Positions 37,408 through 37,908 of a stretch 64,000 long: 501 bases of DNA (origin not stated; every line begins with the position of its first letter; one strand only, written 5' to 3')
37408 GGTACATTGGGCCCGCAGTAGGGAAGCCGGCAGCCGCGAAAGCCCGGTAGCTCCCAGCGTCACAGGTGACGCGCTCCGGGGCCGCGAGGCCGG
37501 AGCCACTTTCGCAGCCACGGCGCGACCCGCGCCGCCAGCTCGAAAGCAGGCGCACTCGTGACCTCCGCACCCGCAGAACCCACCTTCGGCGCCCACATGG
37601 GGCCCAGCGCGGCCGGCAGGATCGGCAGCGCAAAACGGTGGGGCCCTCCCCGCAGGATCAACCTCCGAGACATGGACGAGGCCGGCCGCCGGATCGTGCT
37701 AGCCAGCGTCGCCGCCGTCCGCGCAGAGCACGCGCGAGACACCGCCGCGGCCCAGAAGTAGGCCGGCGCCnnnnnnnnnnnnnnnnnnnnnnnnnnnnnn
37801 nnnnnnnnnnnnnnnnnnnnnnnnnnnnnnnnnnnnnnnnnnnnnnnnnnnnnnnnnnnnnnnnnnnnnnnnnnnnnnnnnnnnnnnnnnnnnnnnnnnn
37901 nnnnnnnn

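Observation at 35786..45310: About 9.5-kb serine-integrase element with no recognisable virion, conjugation, replication or repressor genes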

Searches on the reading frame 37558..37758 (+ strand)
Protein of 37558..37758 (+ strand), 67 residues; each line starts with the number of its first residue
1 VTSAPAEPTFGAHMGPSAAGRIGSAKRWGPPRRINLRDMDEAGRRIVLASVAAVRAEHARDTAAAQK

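Call 7: search_protein_families(library=pfam, max_evalue=0.1, proteins=[window:37558-37758:+])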
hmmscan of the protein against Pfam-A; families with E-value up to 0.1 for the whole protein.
window:37558-37758:+ (67 aa): 0 families

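Call 8: search_protein_families(library=phrogs, max_evalue=0.1, proteins=[window:37558-37758:+])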
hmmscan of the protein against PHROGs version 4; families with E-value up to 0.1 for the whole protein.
window:37558-37758:+ (67 aa): 0 families

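Call 42: search_protein_families(library=ncbifam, max_evalue=0.1, proteins=[window:37558-37758:+])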
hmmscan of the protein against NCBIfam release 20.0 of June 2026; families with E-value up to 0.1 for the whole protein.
window:37558-37758:+ (67 aa): 0 families

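Call 94: predict_structure(protein=window:37558-37758:+)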
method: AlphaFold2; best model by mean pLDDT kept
length: 67 residues; sequences in the alignment: 1
mean_pLDDT: 77.2   pTM: 0.44
mean pLDDT of the five models: 77.2, 76.3, 73.2, 71.8, 69.8
residues with pLDDT >= 90: 30; 70-90: 9; 50-70: 26; < 50: 2
segments of 3 or more residues with pLDDT < 50: none
pLDDT, mean of each block of 10 residues (from residue 1): 62 53 60 89 97 97 87
secondary structure, 60 per line:
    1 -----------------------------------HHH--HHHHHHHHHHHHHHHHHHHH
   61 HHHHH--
elements in order: H41-65

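Call 101: find_related_loci(query=A7, collection=viral_contigs, flank=10000)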
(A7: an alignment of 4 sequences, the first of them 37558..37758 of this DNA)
Query A7 (67 aa) in viral_contigs; peptide patterns used: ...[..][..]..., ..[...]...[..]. (x = any residue, [..] = any of these).
257 stretches matched a pattern, but none encodes a relative of the query by tblastn (E <= 1e-3).
